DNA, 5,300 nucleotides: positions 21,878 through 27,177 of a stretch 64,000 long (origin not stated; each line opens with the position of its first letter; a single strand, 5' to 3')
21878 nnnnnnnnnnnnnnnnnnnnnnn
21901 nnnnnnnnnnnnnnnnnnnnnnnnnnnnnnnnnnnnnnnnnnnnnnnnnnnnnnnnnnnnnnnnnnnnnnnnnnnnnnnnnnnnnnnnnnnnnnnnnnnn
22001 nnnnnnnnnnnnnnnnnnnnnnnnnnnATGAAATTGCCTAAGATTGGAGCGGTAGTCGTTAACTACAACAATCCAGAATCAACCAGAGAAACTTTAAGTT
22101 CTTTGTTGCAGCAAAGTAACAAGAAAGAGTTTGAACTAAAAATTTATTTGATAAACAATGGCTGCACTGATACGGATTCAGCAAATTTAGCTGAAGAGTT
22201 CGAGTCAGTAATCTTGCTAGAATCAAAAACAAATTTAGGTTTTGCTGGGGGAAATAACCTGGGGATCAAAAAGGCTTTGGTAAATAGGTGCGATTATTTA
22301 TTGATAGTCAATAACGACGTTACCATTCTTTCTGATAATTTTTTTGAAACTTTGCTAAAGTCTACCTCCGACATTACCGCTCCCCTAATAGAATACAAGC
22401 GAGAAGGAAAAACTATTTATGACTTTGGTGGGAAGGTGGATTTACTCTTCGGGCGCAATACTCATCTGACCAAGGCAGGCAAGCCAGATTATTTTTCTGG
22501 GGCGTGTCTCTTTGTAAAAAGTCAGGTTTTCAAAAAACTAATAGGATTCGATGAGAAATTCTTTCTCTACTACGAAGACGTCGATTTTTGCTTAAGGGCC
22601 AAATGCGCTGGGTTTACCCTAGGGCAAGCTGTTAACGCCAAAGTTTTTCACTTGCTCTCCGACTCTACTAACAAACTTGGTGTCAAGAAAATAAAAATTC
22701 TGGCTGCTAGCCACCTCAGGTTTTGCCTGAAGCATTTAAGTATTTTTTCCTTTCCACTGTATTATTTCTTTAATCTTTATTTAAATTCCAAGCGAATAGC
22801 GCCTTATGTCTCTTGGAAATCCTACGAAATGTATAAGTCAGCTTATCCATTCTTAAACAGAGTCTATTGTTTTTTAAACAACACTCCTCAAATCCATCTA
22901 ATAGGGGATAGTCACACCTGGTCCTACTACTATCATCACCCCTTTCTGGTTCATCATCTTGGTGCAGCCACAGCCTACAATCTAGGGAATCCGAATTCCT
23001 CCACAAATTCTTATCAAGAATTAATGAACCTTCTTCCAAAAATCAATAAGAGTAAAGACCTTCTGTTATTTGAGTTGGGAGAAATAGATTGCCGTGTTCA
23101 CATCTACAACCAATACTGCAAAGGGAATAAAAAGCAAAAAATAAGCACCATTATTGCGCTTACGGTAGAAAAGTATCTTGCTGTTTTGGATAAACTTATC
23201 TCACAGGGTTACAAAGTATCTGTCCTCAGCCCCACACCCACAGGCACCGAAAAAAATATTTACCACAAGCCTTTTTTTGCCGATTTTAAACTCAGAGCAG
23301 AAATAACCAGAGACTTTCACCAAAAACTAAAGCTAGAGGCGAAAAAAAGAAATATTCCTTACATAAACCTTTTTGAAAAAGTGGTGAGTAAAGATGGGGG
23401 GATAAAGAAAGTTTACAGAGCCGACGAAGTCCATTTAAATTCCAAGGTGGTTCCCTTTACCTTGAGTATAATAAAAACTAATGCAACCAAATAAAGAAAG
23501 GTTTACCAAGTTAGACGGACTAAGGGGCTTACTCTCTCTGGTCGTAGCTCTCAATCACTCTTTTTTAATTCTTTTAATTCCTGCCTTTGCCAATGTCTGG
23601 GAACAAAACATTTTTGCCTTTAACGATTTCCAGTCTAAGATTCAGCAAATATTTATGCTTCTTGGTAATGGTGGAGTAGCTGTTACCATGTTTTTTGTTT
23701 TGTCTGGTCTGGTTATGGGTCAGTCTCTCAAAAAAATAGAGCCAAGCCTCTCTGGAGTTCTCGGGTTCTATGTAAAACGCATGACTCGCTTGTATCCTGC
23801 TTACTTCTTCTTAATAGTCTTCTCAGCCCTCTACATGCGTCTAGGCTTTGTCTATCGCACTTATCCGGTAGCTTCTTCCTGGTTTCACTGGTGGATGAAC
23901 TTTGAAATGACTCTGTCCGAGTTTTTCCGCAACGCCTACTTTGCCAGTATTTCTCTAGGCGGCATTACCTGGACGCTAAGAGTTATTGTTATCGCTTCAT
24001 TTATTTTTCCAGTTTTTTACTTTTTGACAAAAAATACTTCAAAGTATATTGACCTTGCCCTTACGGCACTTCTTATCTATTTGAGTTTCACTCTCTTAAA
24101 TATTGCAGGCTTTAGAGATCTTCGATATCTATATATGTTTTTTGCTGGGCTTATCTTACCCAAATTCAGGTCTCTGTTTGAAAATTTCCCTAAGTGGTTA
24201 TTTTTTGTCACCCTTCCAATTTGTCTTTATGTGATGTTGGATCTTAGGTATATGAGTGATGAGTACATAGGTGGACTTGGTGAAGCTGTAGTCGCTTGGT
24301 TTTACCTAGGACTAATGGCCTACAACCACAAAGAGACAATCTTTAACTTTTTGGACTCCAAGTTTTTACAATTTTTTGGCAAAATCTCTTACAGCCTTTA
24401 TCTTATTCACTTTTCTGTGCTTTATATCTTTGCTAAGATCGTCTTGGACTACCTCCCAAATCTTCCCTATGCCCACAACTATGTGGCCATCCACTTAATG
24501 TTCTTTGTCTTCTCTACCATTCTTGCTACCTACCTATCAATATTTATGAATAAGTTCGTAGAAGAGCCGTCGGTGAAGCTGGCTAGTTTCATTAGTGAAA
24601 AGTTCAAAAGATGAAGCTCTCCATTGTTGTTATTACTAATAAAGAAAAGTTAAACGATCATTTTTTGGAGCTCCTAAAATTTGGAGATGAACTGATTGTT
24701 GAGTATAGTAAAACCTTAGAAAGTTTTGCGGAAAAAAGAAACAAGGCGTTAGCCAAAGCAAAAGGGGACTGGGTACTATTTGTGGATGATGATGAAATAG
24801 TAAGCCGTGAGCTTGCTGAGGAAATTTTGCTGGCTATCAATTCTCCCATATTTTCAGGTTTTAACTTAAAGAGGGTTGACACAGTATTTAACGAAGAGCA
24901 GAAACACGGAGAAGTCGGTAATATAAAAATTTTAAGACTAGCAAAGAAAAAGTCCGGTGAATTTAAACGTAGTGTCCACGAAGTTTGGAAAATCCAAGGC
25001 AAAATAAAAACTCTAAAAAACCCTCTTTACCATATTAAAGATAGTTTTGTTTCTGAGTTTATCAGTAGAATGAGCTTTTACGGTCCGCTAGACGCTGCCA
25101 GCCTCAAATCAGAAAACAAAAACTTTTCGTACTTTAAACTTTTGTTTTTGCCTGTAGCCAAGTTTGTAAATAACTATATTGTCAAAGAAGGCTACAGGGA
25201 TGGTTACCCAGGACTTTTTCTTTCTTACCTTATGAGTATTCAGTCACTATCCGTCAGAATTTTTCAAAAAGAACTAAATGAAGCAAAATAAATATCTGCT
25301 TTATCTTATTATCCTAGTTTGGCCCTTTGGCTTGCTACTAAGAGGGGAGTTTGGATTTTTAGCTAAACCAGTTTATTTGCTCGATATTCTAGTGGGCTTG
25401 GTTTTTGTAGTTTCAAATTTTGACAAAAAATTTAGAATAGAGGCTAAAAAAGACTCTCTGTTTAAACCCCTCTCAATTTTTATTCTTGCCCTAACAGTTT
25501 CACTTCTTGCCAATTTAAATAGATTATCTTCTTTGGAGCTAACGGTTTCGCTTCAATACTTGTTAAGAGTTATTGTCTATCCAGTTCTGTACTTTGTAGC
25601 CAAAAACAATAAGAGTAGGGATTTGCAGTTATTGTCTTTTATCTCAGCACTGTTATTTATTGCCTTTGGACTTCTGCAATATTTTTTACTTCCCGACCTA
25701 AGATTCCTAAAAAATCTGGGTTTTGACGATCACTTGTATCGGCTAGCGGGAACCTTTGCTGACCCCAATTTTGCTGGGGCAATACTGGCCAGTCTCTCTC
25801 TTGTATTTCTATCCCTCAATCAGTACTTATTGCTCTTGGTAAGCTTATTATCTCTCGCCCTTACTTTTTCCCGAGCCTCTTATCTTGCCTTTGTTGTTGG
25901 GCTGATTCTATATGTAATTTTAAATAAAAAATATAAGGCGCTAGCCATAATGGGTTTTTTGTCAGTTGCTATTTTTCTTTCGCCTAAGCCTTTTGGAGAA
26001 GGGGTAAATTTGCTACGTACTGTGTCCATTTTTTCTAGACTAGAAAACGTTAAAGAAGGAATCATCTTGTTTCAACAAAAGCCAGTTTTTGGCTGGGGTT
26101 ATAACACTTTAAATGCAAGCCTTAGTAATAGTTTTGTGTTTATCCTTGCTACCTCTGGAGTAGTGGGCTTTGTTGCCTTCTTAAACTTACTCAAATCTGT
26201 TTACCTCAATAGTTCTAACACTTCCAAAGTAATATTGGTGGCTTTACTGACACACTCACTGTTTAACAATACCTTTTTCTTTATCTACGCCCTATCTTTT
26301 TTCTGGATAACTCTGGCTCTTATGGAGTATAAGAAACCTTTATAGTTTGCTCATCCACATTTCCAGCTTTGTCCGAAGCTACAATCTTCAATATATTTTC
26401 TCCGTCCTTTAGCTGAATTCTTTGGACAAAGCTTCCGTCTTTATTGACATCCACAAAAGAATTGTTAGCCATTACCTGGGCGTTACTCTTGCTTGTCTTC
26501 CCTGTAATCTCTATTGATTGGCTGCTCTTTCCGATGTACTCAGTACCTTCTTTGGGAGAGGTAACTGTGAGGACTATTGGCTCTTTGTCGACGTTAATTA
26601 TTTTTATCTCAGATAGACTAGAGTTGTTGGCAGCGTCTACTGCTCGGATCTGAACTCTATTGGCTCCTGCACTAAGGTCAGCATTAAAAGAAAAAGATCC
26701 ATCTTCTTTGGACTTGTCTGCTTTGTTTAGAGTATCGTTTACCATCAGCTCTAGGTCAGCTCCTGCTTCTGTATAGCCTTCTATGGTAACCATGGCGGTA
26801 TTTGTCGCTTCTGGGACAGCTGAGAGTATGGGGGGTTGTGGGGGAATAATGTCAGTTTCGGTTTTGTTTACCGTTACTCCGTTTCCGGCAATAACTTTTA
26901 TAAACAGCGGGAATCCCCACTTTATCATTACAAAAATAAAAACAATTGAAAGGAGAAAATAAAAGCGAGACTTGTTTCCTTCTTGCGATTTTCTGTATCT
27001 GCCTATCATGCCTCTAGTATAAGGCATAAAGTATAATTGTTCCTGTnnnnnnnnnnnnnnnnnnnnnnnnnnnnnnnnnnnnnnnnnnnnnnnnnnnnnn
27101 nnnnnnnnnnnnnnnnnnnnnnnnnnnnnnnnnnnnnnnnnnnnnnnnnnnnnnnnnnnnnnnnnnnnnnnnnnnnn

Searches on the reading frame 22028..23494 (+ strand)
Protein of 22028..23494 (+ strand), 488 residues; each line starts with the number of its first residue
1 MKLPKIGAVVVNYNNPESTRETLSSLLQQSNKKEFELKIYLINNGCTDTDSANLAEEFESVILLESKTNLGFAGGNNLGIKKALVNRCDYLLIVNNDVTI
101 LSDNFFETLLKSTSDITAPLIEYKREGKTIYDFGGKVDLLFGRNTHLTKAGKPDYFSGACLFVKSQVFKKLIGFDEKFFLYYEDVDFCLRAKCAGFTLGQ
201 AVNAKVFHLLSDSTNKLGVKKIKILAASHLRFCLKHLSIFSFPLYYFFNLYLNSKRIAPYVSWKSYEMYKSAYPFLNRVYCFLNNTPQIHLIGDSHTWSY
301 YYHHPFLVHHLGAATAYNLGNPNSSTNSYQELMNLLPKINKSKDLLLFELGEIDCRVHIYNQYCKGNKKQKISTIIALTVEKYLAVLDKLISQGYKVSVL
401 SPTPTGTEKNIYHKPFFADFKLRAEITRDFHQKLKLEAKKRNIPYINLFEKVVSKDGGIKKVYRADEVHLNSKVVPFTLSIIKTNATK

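Call 10: search_protein_families(library=pfam, proteins=[window:22028-23494:+], max_evalue=0.01)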
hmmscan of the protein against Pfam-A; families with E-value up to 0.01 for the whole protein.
window:22028-23494:+ (488 aa): 6 families
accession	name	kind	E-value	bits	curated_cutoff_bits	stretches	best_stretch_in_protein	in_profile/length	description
PF00535.33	Glycos_transf_2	-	3.3e-10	40.6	23.3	1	9-113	3-103/168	Glycosyl transferase family 2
PF13641.12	Glyco_tranf_2_3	-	3.4e-07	31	27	1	4-202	1-205/230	Glycosyltransferase like family 2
PF13472.12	Lipase_GDSL_2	-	1.3e-05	26.3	32.9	1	292-473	2-174/178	GDSL-like Lipase/Acylhydrolase family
PF13632.12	Glyco_trans_2_3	-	0.00011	22.5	27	1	140-251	55-157/198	Glycosyl transferase family group 2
PF00657.28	Lipase_GDSL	-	0.00016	22.4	23.6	1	292-473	4-199/208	GDSL-like Lipase/Acylhydrolase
PF02709.20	Glyco_transf_7C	-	0.0084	16.2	23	0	153-199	17-63/78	N-terminal domain of galactosyltransferase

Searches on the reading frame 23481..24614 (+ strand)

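Call 10: search_protein_families(library=pfam, proteins=[window:23481-24614:+], max_evalue=0.01)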
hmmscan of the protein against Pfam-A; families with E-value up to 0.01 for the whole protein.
window:23481-24614:+ (377 aa): 1 family
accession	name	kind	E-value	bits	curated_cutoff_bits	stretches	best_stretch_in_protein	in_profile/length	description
PF01757.29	Acyl_transf_3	-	2e-23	83.4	31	1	10-354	3-322/326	Acyltransferase domain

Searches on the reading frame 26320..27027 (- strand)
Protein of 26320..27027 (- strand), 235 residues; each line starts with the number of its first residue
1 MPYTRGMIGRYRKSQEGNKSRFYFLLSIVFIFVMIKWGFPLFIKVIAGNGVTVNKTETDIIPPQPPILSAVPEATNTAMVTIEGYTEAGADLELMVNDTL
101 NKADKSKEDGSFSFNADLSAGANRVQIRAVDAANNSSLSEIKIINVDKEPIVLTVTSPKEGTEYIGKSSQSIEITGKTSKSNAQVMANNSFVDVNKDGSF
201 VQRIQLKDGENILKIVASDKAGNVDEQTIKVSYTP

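Call 10: search_protein_families(library=pfam, proteins=[window:26320-27027:-], max_evalue=0.01)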
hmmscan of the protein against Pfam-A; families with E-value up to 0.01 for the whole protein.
window:26320-27027:- (235 aa): 4 families
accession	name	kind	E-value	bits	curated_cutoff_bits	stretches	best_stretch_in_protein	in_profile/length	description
PF09136.16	Glucodextran_B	-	1.1e-20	73.8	27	2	153-232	3-80/83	Glucodextranase, domain B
PF19077.6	Big_13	-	7.2e-10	39.7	27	2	74-147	23-101/102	Bacterial Ig-like domain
PF17936.7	Big_6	-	5.4e-08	33.4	27.6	1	79-138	14-75/83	Bacterial Ig domain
PF12733.13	Cadherin-like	-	0.0039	18.1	24.2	0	165-232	22-85/89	Cadherin-like beta sandwich domain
